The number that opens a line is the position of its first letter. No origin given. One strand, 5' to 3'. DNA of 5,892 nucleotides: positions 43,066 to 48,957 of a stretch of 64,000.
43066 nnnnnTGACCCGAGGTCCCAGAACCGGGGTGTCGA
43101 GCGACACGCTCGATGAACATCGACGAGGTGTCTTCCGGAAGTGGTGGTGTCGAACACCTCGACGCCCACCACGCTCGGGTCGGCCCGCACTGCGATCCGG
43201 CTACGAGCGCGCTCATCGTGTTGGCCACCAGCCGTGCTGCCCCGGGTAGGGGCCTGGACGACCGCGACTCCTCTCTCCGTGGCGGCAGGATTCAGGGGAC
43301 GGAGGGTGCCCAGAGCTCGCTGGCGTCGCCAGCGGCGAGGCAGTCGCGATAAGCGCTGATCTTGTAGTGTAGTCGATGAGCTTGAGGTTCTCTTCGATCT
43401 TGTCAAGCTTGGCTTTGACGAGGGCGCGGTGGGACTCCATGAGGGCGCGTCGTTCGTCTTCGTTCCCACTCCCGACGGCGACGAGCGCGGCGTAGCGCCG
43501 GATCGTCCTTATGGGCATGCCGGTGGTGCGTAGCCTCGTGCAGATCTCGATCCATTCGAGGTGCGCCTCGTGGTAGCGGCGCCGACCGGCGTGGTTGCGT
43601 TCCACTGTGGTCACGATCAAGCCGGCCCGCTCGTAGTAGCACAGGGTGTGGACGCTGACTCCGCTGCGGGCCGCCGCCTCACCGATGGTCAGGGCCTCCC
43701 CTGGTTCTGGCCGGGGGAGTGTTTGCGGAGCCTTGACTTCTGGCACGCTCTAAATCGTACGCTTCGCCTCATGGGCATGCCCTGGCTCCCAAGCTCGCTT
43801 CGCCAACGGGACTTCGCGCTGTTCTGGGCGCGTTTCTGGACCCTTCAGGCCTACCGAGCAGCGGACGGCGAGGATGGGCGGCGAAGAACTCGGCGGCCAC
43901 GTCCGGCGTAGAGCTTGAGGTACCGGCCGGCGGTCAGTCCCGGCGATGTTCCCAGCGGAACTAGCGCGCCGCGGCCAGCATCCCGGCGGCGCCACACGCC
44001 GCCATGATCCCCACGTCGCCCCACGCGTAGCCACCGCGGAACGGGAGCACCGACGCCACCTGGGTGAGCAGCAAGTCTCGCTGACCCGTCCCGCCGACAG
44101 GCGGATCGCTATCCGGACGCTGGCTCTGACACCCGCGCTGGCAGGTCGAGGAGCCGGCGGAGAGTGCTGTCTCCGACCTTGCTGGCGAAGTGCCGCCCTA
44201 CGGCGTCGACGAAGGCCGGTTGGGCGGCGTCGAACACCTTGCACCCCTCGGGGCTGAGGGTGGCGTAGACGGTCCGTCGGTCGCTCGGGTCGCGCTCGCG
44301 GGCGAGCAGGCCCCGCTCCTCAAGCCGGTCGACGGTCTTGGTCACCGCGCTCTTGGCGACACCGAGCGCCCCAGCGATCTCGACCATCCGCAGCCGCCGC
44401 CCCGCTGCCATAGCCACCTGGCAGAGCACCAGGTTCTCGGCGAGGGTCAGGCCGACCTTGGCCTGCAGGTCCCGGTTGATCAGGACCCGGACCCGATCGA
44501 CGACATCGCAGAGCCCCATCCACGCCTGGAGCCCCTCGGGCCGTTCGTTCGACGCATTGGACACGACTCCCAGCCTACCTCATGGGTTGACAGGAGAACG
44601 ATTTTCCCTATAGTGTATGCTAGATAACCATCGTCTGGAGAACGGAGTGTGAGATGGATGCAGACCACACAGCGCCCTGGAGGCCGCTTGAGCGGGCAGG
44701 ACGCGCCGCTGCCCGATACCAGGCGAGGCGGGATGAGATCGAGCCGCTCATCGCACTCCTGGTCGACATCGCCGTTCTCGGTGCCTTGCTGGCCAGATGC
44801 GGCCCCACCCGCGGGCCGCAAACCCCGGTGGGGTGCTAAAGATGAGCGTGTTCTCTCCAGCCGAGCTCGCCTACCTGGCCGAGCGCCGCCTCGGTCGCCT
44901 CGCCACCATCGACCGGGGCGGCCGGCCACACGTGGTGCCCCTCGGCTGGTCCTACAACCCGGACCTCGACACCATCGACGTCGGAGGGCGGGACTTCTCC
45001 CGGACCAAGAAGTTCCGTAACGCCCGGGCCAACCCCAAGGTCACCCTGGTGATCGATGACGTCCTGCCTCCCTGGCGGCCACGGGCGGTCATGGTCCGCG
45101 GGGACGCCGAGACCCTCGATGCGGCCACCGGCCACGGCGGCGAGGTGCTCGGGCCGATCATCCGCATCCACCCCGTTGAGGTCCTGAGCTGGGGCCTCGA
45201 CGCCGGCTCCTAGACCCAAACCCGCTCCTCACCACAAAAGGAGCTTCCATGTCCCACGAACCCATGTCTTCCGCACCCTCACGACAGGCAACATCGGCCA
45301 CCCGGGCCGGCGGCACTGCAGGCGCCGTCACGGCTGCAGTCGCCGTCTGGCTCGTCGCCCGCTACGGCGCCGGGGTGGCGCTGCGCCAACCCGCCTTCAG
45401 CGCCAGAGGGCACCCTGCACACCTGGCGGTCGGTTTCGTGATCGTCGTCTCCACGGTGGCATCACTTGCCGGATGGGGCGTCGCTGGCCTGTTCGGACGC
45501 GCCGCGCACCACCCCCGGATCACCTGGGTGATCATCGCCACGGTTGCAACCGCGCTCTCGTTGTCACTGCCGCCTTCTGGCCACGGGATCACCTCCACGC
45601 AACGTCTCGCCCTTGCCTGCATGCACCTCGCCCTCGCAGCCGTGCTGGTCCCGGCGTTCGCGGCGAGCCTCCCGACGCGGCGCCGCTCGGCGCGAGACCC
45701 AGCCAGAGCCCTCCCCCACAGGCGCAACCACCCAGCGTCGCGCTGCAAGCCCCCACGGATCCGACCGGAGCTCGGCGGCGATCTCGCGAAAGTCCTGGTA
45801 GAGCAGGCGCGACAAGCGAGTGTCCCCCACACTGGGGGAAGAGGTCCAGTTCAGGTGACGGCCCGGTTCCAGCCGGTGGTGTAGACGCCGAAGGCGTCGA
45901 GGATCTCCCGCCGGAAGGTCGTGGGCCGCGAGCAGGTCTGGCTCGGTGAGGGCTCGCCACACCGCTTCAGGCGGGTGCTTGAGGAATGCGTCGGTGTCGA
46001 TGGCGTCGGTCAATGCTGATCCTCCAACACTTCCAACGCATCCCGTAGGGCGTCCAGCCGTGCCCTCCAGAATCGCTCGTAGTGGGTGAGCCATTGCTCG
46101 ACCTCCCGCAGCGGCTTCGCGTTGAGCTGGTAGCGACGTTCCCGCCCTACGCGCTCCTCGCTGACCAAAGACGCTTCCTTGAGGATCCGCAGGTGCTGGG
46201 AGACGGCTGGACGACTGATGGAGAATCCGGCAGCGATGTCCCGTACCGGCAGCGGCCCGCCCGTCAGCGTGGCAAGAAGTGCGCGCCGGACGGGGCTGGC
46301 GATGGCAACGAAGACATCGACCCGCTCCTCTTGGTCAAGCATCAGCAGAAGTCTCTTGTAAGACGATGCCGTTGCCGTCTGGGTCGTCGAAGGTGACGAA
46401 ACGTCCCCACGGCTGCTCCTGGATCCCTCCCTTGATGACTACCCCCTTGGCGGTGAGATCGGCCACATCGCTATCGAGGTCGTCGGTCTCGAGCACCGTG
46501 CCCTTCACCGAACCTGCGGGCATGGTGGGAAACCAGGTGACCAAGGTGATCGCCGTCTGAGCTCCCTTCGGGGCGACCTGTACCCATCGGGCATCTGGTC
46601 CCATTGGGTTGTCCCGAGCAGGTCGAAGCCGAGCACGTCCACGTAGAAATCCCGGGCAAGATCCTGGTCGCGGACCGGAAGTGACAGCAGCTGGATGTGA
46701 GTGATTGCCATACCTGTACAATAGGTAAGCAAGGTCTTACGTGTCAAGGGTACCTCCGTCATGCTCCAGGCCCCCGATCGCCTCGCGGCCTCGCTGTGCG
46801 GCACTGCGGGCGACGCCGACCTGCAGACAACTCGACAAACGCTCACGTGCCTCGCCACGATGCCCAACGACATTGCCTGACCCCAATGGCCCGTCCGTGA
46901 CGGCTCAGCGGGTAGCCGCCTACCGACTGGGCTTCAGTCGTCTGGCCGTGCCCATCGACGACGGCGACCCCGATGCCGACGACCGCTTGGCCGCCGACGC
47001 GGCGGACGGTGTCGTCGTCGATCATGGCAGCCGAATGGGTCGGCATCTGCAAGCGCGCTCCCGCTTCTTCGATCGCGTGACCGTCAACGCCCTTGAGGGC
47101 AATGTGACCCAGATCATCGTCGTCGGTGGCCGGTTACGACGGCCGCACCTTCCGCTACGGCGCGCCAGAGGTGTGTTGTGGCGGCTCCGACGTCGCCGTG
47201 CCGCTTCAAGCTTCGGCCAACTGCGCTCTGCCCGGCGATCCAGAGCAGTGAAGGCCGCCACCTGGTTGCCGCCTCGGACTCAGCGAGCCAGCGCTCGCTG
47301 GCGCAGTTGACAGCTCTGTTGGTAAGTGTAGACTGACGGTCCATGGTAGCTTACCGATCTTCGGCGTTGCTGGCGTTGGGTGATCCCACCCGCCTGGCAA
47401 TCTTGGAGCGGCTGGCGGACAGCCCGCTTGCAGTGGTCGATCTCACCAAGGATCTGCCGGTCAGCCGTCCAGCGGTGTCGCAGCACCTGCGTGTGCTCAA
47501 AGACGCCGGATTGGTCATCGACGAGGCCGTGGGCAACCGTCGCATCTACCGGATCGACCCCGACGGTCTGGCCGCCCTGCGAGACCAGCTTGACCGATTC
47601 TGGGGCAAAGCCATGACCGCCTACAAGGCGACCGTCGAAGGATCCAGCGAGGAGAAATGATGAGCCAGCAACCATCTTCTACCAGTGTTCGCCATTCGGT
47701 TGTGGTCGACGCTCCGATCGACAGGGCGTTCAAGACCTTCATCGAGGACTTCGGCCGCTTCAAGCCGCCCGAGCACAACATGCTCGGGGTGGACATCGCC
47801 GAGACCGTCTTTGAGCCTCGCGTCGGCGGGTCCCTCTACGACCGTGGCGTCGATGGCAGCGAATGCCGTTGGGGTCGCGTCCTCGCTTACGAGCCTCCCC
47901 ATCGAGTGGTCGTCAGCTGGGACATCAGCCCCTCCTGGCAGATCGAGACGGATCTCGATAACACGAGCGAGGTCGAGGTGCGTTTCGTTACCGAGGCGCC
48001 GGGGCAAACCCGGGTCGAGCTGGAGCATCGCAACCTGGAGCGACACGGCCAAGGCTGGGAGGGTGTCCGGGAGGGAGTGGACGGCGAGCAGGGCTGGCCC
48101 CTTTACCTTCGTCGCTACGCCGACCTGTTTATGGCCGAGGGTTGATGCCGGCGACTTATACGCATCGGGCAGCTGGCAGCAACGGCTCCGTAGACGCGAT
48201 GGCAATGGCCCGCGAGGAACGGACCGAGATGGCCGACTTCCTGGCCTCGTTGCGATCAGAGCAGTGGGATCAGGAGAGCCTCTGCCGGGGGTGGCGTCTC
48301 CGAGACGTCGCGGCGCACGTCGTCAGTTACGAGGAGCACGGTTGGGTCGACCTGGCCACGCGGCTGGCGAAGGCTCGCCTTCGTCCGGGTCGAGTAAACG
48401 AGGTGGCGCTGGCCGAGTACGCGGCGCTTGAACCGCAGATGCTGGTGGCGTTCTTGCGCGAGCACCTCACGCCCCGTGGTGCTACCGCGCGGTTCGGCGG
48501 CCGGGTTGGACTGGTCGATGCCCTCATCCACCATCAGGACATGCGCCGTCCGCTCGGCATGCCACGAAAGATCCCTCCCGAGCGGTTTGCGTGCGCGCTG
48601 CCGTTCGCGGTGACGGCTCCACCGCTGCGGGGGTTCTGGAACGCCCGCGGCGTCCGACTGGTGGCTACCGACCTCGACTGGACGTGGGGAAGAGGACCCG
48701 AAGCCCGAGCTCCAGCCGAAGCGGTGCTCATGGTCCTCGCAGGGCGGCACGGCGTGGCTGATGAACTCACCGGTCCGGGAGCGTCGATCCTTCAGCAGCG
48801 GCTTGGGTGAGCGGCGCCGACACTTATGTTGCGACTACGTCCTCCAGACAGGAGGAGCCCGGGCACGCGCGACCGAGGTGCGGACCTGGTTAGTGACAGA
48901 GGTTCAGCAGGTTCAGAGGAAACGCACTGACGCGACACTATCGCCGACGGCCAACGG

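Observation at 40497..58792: Diverged ~600-bp direct repeat (Tad ATPase promoter plus first ~160 codons) brackets a ~17-kb accessory segment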

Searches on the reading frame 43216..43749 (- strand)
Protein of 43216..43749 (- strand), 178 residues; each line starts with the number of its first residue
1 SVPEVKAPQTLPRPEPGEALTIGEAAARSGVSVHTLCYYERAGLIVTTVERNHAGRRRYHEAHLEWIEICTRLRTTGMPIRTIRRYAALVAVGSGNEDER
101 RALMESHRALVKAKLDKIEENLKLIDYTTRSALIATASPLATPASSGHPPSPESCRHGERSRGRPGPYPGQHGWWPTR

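Call 14: search_protein_families(library=pfam, proteins=[window:43216-43749:-], max_evalue=0.01)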
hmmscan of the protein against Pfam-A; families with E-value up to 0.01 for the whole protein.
window:43216-43749:- (178 aa): 4 families
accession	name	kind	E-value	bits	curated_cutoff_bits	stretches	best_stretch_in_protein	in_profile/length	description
PF13411.12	MerR_1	-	8.6e-16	58.2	21.6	1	21-87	2-66/69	MerR HTH family regulatory protein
PF00376.29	MerR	-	1.4e-14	54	28.2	1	21-59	1-38/38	MerR family regulatory protein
PF09278.17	MerR-DNA-bind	-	0.00062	20.8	25.4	1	70-121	7-58/65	MerR, DNA binding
PF12728.13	HTH_17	-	0.0062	17.2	27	0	20-65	2-44/51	Helix-turn-helix domain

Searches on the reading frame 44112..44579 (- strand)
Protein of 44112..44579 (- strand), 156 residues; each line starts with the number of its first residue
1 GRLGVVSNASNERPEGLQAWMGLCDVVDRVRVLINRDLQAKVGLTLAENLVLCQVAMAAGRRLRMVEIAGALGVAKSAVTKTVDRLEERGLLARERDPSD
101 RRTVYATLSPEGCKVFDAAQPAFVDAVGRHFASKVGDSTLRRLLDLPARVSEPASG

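Call 14: search_protein_families(library=pfam, proteins=[window:44112-44579:-], max_evalue=0.01)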
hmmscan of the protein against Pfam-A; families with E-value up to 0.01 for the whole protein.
window:44112-44579:- (156 aa): 11 families
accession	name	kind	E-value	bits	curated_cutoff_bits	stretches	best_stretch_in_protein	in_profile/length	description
PF01047.28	MarR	-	6.2e-13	48.9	24.6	1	63-104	18-59/59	MarR family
PF12802.13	MarR_2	-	8.8e-13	48.7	27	1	43-102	2-60/61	MarR family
PF22381.2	Staph_reg_Sar_Rot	-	6e-08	33.1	27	1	39-117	7-83/85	Transcriptional regulator SarA/Rot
PF13463.12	HTH_27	-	9.3e-08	32.7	22.2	1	47-112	4-68/68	Winged helix DNA-binding domain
PF01978.25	TrmB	-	8.3e-06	26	25.6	1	38-111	1-68/68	Sugar-specific transcriptional regulator TrmB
PF01325.25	Fe_dep_repress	-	6.4e-05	23.5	26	1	66-94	26-54/60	Iron dependent repressor, N-terminal DNA binding domain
PF13412.12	HTH_24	-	8.3e-05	22.5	21.9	1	62-92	17-47/48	Winged helix-turn-helix DNA-binding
PF09339.16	HTH_IclR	-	0.00027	21.1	22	1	59-95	15-51/52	IclR helix-turn-helix domain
PF13545.12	HTH_Crp_2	-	0.0025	18.2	27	1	62-96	22-57/70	Crp-like helix-turn-helix domain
PF00392.27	GntR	-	0.0033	17.5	27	1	57-96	18-58/64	Bacterial regulatory proteins, gntR family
PF13384.12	HTH_23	-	0.0035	17.5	24.6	0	61-91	16-46/50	Homeodomain-like domain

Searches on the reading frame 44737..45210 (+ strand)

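Call 14: search_protein_families(library=pfam, proteins=[window:44737-45210:+], max_evalue=0.01)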
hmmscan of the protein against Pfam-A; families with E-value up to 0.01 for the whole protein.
window:44737-45210:+ (158 aa): 2 families
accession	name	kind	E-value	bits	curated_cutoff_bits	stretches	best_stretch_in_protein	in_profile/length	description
PF01243.27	PNPOx_N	-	4.1e-10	40.5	28.1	1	44-129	6-78/120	Pyridoxamine 5'-phosphate oxidase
PF12900.13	Pyridox_ox_2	-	0.00021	21.7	27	1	45-129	7-93/140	Pyridoxamine 5'-phosphate oxidase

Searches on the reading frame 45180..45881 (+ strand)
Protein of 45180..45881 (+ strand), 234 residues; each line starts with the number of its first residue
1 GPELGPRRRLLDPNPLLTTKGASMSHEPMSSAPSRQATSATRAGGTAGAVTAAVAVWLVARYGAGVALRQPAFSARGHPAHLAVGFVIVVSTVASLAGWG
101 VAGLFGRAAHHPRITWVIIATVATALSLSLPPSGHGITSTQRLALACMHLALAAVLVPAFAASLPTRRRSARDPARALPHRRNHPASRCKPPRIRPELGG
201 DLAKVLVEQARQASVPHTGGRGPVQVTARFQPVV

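Call 14: search_protein_families(library=pfam, proteins=[window:45180-45881:+], max_evalue=0.01)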
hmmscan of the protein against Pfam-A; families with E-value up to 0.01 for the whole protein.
window:45180-45881:+ (234 aa): 1 family
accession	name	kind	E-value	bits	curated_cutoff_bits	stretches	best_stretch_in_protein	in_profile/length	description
PF19545.4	DUF6069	-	8.7e-24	84.5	27.2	1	35-164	3-127/129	Family of unknown function (DUF6069)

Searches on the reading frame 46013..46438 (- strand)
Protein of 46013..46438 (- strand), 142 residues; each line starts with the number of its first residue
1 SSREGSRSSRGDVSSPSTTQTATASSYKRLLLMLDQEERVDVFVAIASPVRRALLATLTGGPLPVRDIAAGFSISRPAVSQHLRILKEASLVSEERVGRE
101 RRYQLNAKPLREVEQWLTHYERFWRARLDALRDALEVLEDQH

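Call 15: search_protein_families(library=pfam, proteins=[window:46013-46438:-], max_evalue=0.01)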
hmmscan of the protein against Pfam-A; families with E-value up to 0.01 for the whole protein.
window:46013-46438:- (142 aa): 10 families
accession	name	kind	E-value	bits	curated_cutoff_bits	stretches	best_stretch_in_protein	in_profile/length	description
PF12840.13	HTH_20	-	6.3e-12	45.7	27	1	46-93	1-49/51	Helix-turn-helix domain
PF01022.26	HTH_5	-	3.5e-11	43.2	22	1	48-93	1-46/47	Bacterial regulatory protein, arsR family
PF12802.13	MarR_2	-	8.1e-07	29.6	27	1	52-102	9-60/61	MarR family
PF25213.1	HVO_A0261_N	-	2.4e-05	24.6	35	1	42-105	4-63/86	HVO_A0261 N-terminal domain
PF13545.12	HTH_Crp_2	-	0.00069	20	27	1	62-99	22-57/70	Crp-like helix-turn-helix domain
PF00392.27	GntR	-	0.0015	18.6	27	1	58-93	19-55/64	Bacterial regulatory proteins, gntR family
PF02082.26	Rrf2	-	0.0016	19.1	30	1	55-109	15-69/132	Iron-dependent Transcriptional regulator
PF09339.16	HTH_IclR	-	0.003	17.7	22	1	59-94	15-50/52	IclR helix-turn-helix domain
PF13412.12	HTH_24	-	0.0051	16.8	21.9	1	53-91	7-46/48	Winged helix-turn-helix DNA-binding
PF24033.1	DUF7342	-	0.0063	17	31.6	0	56-108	11-63/150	Family of unknown function (DUF7342)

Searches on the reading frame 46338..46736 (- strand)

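Call 15: search_protein_families(library=pfam, proteins=[window:46338-46736:-], max_evalue=0.01)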
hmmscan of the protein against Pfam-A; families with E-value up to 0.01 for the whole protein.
window:46338-46736:- (133 aa): 1 family
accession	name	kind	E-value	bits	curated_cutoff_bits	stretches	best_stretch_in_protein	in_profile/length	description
PF00903.31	Glyoxalase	-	3.5e-07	31.1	20.6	1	77-125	71-120/121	Glyoxalase/Bleomycin resistance protein/Dioxygenase superfamily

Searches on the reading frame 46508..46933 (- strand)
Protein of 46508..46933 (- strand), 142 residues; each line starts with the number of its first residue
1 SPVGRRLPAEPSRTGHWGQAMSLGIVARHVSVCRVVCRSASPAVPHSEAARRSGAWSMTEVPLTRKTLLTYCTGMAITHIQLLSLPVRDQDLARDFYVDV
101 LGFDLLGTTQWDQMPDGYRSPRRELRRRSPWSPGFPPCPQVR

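Call 15: search_protein_families(library=pfam, proteins=[window:46508-46933:-], max_evalue=0.01)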
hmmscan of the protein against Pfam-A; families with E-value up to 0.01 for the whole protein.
window:46508-46933:- (142 aa): 2 families
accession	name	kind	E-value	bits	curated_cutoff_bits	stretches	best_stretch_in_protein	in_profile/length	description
PF00903.31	Glyoxalase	-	0.00014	22.7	20.6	1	79-110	4-32/121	Glyoxalase/Bleomycin resistance protein/Dioxygenase superfamily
PF22677.2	Ble-like_N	-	0.0078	16.4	24.5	0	84-105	6-27/41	Bleomycin resistance protein-like N-terminal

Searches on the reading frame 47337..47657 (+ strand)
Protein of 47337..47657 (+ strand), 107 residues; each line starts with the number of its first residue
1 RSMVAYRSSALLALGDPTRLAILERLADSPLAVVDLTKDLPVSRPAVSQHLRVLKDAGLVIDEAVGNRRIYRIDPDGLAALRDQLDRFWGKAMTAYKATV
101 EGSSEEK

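Call 15: search_protein_families(library=pfam, proteins=[window:47337-47657:+], max_evalue=0.01)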
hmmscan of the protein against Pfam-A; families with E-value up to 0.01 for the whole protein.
window:47337-47657:+ (107 aa): 9 families
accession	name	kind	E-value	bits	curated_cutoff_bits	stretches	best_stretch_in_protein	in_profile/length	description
PF01022.26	HTH_5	-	1e-15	57.7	22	1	16-61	1-46/47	Bacterial regulatory protein, arsR family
PF12840.13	HTH_20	-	6.5e-13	48.9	27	1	14-60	1-48/51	Helix-turn-helix domain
PF12802.13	MarR_2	-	1e-06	29.3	27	1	17-62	5-52/61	MarR family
PF25213.1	HVO_A0261_N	-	1e-05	25.8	35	1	16-79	10-69/86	HVO_A0261 N-terminal domain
PF01978.25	TrmB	-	0.00023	21.4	25.6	1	27-73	19-64/68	Sugar-specific transcriptional regulator TrmB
PF13545.12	HTH_Crp_2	-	0.00057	20.2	27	1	28-81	20-70/70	Crp-like helix-turn-helix domain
PF13412.12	HTH_24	-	0.0015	18.5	21.9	1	16-60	2-47/48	Winged helix-turn-helix DNA-binding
PF13601.12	HTH_34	-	0.0021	18.6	27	0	19-85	2-73/80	Winged helix DNA-binding domain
PF08279.18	HTH_11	-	0.0027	18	25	1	19-62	2-47/55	HTH domain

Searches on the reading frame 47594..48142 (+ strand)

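Call 15: search_protein_families(library=pfam, proteins=[window:47594-48142:+], max_evalue=0.01)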
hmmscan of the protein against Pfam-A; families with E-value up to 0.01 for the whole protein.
window:47594-48142:+ (183 aa): 1 family
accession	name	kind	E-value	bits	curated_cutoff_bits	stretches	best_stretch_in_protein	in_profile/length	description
PF08327.17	AHSA1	-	1.1e-09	39.1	22.1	1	39-174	1-119/125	Activator of Hsp90 ATPase homolog 1-like protein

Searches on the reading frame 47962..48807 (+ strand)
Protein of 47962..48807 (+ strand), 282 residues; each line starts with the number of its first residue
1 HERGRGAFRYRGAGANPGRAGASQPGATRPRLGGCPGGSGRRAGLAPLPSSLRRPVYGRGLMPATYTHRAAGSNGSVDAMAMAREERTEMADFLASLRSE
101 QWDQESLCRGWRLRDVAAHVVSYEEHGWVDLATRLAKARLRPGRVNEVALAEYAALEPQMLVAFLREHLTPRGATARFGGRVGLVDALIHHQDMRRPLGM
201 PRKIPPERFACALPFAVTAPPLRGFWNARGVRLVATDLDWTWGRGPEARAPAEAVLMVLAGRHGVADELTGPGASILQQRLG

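Call 15: search_protein_families(library=pfam, proteins=[window:47962-48807:+], max_evalue=0.01)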
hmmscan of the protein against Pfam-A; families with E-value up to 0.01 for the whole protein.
window:47962-48807:+ (282 aa): 2 families
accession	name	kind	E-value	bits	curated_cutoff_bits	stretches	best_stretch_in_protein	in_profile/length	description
PF11716.13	MDMPI_N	-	2.6e-12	48.1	24.2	1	84-171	2-95/140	Mycothiol maleylpyruvate isomerase N-terminal domain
PF05163.17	DinB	-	0.001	19.5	23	1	83-134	12-62/165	DinB family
